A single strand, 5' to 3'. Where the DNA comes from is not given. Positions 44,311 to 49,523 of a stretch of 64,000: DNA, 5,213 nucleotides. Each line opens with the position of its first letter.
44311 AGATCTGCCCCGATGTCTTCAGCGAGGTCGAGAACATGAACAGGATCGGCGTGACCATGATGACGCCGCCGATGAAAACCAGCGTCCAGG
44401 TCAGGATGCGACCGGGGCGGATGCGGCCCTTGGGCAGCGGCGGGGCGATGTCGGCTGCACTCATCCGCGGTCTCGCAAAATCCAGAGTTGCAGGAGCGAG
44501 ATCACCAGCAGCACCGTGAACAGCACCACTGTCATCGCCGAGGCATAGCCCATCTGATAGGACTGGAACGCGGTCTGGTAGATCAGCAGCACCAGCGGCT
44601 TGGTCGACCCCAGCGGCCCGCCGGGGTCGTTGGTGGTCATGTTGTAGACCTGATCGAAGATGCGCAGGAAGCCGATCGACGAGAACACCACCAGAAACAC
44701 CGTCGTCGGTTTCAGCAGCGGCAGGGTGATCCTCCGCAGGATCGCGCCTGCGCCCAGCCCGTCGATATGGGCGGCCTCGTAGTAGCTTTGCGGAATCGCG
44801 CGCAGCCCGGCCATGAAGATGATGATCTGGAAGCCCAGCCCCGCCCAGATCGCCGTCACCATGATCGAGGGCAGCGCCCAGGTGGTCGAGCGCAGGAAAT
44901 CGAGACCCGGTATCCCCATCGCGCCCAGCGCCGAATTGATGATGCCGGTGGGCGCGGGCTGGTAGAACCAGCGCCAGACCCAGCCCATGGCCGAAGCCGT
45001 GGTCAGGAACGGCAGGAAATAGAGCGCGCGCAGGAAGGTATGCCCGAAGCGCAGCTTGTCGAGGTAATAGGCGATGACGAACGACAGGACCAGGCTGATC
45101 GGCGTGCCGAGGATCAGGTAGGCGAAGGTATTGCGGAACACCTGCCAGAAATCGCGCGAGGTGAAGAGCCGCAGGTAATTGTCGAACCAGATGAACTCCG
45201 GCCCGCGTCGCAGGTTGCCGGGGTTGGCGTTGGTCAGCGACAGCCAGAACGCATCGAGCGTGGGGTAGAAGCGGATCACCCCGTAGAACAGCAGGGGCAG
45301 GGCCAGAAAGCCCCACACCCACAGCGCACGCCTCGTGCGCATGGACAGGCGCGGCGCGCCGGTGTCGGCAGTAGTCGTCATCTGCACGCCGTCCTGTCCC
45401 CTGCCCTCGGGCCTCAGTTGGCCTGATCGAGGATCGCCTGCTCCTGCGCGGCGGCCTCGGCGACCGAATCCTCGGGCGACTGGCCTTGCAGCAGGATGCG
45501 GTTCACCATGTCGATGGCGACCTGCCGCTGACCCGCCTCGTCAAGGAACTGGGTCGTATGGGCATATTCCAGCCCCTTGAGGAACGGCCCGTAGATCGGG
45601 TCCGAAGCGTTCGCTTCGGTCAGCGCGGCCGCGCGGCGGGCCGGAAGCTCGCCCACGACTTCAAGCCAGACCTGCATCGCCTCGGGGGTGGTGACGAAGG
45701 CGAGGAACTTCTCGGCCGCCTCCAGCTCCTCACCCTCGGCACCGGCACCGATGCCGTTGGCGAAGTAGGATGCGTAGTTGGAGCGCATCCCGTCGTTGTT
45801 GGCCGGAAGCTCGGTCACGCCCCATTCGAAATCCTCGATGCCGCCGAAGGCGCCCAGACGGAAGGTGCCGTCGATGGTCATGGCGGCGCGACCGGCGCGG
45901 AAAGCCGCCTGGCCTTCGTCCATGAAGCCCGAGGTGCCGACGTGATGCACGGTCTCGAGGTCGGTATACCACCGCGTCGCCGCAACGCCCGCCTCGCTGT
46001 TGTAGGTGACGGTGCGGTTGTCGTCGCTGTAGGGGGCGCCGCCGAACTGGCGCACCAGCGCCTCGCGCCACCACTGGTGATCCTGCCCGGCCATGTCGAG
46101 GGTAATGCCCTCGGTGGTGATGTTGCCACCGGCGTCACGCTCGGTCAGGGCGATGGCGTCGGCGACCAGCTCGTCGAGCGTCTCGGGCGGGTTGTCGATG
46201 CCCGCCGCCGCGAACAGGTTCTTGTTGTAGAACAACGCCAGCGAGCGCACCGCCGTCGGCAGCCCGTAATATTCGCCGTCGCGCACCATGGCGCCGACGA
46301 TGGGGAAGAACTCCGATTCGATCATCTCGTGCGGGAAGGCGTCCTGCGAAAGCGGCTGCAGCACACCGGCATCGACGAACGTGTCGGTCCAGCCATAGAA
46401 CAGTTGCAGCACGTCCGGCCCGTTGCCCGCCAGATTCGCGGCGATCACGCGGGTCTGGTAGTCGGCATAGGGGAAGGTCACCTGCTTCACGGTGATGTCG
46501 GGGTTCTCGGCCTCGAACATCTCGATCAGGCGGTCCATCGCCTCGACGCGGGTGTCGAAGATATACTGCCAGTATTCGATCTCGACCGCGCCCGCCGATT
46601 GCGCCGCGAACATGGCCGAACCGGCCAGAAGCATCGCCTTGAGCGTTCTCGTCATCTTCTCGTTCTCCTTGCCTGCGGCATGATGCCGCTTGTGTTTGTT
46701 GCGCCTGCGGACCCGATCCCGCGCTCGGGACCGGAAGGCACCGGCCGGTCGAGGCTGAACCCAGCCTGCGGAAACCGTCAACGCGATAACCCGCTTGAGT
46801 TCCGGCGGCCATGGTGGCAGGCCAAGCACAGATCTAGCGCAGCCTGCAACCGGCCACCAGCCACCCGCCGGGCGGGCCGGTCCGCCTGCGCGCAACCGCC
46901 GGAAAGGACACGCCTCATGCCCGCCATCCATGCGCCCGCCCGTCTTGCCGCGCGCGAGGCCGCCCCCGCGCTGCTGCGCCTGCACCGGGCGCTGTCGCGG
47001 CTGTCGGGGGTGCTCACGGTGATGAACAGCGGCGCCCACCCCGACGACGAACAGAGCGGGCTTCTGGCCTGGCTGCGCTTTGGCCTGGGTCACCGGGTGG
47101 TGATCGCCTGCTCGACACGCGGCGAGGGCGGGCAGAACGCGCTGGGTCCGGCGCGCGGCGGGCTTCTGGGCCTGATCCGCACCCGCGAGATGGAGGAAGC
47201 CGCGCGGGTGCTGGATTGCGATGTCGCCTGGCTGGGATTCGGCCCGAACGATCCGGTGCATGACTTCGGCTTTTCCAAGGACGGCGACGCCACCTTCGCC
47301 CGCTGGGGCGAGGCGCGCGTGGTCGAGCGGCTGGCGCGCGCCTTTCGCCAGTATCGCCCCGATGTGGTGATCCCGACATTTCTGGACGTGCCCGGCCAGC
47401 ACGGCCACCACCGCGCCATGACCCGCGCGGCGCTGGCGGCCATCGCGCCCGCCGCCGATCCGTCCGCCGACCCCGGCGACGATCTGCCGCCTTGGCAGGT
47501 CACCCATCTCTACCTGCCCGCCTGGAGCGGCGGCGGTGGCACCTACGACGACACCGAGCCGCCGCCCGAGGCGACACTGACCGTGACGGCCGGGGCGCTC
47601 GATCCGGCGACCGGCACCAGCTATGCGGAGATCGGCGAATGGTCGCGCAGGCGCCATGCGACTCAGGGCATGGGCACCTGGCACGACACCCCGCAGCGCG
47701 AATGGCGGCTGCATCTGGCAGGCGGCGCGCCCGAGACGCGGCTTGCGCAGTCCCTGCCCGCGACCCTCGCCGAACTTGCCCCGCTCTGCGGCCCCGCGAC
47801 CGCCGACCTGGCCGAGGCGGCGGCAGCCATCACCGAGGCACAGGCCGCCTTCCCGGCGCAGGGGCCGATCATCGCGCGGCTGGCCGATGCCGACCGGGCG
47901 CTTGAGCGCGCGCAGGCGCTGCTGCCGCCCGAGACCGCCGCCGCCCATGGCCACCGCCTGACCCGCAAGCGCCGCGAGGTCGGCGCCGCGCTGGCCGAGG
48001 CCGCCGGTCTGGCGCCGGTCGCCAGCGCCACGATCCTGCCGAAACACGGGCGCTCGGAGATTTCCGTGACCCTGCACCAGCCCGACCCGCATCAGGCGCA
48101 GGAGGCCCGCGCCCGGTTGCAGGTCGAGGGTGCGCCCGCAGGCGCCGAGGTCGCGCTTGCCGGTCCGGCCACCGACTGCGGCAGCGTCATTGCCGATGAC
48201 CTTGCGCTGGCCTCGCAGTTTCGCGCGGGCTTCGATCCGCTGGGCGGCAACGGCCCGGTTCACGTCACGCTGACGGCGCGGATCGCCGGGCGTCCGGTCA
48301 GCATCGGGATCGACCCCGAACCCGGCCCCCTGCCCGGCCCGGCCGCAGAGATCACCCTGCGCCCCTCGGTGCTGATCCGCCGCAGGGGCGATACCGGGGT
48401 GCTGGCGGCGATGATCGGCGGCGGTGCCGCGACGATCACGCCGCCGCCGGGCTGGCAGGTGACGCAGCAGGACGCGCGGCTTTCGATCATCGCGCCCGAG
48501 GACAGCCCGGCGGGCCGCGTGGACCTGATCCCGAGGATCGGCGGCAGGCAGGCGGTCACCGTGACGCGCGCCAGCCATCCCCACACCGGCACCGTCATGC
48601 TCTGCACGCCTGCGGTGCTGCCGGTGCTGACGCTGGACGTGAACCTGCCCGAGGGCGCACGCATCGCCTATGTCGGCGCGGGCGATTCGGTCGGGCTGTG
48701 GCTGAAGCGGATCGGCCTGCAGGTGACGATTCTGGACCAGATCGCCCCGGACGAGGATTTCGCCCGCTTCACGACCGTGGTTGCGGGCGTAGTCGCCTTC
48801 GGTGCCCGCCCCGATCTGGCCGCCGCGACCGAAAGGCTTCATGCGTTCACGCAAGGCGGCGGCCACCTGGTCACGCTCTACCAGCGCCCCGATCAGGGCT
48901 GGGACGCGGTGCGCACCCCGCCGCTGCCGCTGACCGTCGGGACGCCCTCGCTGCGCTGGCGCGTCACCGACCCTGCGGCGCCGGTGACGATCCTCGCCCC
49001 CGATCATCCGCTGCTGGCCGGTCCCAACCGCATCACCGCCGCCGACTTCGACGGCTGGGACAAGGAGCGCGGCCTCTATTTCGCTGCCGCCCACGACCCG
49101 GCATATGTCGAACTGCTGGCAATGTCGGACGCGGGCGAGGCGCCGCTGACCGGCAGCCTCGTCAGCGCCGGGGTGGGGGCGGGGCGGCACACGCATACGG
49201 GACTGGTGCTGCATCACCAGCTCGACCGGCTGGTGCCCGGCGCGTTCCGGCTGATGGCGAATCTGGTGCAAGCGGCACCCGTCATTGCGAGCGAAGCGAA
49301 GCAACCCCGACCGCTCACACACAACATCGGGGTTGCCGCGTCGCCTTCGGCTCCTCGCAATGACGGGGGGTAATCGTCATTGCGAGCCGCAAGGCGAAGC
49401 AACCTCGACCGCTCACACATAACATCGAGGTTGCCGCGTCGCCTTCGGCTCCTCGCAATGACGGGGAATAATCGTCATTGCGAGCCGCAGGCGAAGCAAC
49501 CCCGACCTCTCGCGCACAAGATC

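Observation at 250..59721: Very abundant ~86-bp nested-palindrome element with modular loops and arms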

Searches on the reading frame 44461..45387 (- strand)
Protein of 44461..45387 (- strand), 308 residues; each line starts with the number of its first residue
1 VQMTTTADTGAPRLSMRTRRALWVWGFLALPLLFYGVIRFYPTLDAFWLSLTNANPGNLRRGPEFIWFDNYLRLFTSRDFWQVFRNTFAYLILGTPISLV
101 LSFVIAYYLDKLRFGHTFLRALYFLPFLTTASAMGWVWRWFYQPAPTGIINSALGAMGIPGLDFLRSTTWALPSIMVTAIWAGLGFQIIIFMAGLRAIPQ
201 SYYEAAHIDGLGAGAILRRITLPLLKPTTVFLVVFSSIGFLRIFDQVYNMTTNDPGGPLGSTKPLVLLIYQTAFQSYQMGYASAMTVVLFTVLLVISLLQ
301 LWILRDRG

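Call 55: search_protein_families(library=pfam, proteins=[window:44461-45387:-], max_evalue=0.00001)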
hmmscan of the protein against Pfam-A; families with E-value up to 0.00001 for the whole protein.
window:44461-45387:- (308 aa): 1 family
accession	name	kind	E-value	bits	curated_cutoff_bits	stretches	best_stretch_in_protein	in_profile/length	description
PF00528.27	BPD_transp_1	-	4.6e-14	53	26.4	1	87-304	22-179/184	Binding-protein-dependent transport system inner membrane component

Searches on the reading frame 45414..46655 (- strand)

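Call 55: search_protein_families(library=pfam, proteins=[window:45414-46655:-], max_evalue=0.00001)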
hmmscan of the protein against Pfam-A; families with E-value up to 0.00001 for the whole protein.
window:45414-46655:- (413 aa): 2 families
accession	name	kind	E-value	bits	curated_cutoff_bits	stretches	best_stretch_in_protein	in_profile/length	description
PF13416.11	SBP_bac_8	-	8.8e-39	134.4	27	1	43-354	2-276/279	Bacterial extracellular solute-binding protein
PF01547.30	SBP_bac_1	-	3e-38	133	26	1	28-327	9-306/307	Bacterial extracellular solute-binding protein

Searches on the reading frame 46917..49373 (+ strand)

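Call 25: search_protein_families(library=pfam, proteins=[window:46917-49373:+])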
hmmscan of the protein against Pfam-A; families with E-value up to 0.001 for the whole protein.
window:46917-49373:+ (818 aa): 1 family
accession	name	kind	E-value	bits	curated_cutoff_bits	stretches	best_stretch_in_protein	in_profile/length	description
PF02585.22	PIG-L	-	2.2e-18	67.5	28.2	1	39-176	4-129/129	GlcNAc-PI de-N-acetylase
